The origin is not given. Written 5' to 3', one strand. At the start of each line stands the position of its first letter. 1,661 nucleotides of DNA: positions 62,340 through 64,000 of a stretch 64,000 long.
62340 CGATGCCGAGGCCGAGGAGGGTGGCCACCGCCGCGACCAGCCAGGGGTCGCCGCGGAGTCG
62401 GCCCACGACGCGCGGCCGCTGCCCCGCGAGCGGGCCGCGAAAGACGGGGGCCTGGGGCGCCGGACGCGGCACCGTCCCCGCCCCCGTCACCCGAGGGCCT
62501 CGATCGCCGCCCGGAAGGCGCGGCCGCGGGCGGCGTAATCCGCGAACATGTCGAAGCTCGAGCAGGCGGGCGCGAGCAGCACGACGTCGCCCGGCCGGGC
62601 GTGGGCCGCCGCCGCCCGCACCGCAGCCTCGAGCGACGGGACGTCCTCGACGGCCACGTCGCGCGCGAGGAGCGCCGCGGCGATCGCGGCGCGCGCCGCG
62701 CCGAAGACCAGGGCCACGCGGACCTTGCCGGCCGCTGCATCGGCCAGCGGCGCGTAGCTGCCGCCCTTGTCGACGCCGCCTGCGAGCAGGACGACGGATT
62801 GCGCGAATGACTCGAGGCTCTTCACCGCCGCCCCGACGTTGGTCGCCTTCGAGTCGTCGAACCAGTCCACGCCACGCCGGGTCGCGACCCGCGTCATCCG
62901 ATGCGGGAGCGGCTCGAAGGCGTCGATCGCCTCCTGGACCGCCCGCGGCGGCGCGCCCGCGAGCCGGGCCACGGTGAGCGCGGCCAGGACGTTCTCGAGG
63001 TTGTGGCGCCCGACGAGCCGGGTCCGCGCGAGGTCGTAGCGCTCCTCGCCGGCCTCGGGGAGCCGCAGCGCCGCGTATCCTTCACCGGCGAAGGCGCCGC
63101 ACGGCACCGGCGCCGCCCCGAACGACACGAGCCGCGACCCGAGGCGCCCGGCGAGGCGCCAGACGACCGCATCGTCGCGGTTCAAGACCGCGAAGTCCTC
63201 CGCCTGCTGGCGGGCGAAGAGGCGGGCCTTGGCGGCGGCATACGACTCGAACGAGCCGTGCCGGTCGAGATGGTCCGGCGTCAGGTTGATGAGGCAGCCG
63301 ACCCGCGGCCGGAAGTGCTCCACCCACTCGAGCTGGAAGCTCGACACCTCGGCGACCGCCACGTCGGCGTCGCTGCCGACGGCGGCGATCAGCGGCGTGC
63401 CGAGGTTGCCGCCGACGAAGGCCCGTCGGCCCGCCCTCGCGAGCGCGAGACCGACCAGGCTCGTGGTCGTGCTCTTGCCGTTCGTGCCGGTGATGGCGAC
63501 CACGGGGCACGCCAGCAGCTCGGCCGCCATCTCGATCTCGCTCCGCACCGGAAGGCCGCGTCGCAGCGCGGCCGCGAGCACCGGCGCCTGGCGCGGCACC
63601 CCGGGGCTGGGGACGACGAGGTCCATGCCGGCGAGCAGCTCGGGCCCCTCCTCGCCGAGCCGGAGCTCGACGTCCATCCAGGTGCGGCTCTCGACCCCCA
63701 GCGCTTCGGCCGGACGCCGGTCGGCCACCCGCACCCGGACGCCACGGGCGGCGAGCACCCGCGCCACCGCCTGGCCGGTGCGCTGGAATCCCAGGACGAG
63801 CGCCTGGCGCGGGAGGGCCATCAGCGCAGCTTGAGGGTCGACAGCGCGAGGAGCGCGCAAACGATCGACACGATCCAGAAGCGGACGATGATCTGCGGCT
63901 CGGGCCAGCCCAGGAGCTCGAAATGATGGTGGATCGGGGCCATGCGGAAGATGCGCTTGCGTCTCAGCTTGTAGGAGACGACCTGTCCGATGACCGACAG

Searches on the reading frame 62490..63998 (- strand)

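Call 63: search_protein_families(library=pfam, proteins=[window:62490-63998:-], max_evalue=0.00001)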
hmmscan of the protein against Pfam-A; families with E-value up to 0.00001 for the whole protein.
window:62490-63998:- (503 aa): 3 families
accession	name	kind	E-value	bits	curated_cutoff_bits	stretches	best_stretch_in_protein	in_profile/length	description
PF08245.18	Mur_ligase_M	-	1.9e-31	110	24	1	169-344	1-200/200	Mur ligase middle domain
PF02875.26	Mur_ligase_C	-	1.9e-14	55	28.4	1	366-479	1-127/127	Mur ligase, glutamate ligase domain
PF21799.2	MurD-like_N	-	5.8e-12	46.2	27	1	65-151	2-86/88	Mur ligase MurD-like, N-terminal domain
